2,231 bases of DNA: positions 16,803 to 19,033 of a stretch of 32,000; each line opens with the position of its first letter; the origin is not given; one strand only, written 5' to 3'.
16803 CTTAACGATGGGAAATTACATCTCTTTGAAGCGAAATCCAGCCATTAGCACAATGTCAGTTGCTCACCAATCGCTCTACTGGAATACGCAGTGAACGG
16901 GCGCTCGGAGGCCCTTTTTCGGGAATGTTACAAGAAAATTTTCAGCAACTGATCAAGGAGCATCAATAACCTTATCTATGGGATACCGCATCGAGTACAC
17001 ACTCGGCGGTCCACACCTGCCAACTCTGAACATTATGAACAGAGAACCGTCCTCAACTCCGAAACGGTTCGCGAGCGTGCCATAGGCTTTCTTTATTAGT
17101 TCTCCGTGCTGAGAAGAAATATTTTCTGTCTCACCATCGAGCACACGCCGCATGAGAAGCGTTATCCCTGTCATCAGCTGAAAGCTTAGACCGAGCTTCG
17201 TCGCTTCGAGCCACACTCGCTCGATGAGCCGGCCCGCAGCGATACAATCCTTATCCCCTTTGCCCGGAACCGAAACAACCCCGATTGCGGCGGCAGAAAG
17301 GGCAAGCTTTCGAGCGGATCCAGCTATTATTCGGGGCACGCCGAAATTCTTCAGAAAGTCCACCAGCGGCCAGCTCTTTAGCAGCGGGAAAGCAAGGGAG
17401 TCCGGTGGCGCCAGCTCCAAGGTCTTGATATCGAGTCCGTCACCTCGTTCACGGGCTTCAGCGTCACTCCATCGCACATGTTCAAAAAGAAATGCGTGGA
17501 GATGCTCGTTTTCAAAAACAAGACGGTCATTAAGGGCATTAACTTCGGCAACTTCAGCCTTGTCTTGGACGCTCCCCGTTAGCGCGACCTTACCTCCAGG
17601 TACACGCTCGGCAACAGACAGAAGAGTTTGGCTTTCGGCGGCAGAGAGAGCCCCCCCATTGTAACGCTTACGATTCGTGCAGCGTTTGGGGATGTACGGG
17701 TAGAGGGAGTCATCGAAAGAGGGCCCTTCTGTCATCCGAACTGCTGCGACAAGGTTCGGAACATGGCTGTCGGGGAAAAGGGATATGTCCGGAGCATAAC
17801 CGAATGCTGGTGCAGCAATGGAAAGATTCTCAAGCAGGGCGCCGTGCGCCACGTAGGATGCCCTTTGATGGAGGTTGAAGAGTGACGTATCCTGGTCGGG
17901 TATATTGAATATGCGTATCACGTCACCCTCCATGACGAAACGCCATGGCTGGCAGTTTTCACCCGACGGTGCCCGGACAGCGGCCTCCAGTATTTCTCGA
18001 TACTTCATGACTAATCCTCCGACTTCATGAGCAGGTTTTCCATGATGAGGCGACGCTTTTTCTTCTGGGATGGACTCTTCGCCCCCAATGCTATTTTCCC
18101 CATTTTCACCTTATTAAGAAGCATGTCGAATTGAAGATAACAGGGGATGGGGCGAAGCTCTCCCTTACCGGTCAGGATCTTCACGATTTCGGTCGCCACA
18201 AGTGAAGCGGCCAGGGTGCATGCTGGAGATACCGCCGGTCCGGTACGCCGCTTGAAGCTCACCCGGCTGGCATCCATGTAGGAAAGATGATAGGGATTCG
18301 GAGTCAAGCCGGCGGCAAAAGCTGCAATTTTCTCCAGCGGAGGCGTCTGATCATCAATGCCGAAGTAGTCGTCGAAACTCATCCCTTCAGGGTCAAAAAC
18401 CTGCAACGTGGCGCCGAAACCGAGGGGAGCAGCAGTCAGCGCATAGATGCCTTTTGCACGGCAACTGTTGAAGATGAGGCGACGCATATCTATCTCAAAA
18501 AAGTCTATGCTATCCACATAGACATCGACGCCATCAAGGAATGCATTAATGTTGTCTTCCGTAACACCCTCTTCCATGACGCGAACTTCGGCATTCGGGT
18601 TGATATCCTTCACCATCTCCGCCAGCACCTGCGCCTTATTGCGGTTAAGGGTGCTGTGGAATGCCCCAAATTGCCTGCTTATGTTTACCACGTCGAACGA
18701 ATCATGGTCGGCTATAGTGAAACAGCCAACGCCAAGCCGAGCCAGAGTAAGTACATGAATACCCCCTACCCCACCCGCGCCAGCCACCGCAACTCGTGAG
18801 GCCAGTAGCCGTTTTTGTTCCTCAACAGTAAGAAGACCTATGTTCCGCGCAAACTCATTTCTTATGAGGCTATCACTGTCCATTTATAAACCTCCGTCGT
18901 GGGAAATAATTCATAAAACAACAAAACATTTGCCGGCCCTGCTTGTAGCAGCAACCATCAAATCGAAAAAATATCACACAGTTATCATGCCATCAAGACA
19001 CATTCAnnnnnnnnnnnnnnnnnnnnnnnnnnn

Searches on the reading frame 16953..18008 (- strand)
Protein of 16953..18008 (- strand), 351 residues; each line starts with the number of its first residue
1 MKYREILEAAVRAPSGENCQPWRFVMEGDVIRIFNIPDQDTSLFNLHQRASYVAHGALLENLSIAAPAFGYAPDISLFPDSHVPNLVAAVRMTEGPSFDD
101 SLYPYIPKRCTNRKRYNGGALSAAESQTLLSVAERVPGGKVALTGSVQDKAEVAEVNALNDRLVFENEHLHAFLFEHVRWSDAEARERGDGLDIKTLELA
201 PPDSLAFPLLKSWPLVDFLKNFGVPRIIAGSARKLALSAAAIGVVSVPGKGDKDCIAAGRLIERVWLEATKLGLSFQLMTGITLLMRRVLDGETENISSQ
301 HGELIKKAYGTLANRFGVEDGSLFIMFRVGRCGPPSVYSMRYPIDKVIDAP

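Call 42: search_protein_families(library=ncbifam, proteins=[window:16953-18008:-], max_evalue=0.00001)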
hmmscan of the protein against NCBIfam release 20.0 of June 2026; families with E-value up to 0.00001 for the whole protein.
window:16953-18008:- (351 aa): 4 families
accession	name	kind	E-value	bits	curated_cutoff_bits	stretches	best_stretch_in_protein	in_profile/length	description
NF011424.0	PRK14851.1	subfamily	7.2e-66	222.6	1170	1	6-334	331-662/679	hypothetical protein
NF005901.0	PRK07877.1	equivalog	9.7e-60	202.6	476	1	4-347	378-717/722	Rv1355c family protein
NF047509.1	Rv3131_FMN_oxido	subfamily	4.3e-46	157.9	199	1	6-283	2-273/319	Acg family FMN-binding oxidoreductase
NF011425.0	PRK14852.1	equivalog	7.6e-26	90.3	1337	2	7-188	620-801/989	hypothetical protein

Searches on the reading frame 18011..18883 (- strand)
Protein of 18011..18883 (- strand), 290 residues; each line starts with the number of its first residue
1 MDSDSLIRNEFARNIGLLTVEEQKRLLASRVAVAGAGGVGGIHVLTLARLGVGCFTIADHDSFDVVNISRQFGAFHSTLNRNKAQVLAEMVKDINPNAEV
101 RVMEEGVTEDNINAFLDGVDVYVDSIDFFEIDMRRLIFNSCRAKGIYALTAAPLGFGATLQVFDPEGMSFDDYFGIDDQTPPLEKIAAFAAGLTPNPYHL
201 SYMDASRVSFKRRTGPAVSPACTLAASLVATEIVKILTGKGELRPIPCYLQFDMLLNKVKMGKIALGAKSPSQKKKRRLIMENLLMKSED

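Call 42: search_protein_families(library=ncbifam, proteins=[window:18011-18883:-], max_evalue=0.00001)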
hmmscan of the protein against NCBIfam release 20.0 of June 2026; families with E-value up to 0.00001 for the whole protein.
window:18011-18883:- (290 aa): 19 families
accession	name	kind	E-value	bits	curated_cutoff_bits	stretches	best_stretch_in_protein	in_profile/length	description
NF006077.0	PRK08223.1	equivalog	6.9e-133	442.2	266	1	4-289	4-290/296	hypothetical protein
NF011424.0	PRK14851.1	subfamily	1.1e-97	327.8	1170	1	8-288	23-302/679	hypothetical protein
NF011425.0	PRK14852.1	equivalog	5.7e-82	276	1337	1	9-278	313-582/989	hypothetical protein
TIGR02356.1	adenyl_thiF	equivalog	9.8e-29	100.2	275.25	1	18-172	11-164/203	thiazole biosynthesis adenylyltransferase ThiF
NF006444.0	PRK08762.1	equivalog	1.7e-26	92.8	449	1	11-167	128-284/387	molybdopterin-synthase adenylyltransferase MoeB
NF004111.0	PRK05600.1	equivalog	3.7e-24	85.5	437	1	18-165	31-176/371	ThiF family adenylyltransferase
NF006395.0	PRK08644.1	equivalog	5.1e-24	85.1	159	1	19-144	21-143/215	sulfur carrier protein ThiS adenylyltransferase ThiF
NF047750.1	SAMPActivE1UbaA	equivalog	2e-21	76.6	450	1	19-169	23-171/270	SAMP-activating enzyme E1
NF004281.0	PRK05690.1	subfamily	3.7e-21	75.5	266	1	13-166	15-168/250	molybdopterin-synthase adenylyltransferase MoeB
NF005902.0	PRK07878.1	equivalog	1.5e-20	73.4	647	1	15-131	29-145/392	adenylyltransferase/sulfurtransferase MoeZ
TIGR02354.1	thiF_fam2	equivalog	2.4e-19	70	152.2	1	24-128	17-120/200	thiamine biosynthesis protein ThiF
NF006204.0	PRK08328.1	equivalog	2.5e-19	69.8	339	1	10-146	9-144/231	hypothetical protein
NF011696.0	PRK15116.1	equivalog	5e-19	69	304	1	24-152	26-153/268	tRNA cyclic N6-threonylcarbamoyladenosine(37) synthase TcdA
NF005901.0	PRK07877.1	equivalog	6.8e-19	67.6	476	1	11-145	90-221/722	Rv1355c family protein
TIGR02355.1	moeB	equivalog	8.6e-17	61.3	376.55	1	18-164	14-158/240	molybdopterin-synthase adenylyltransferase MoeB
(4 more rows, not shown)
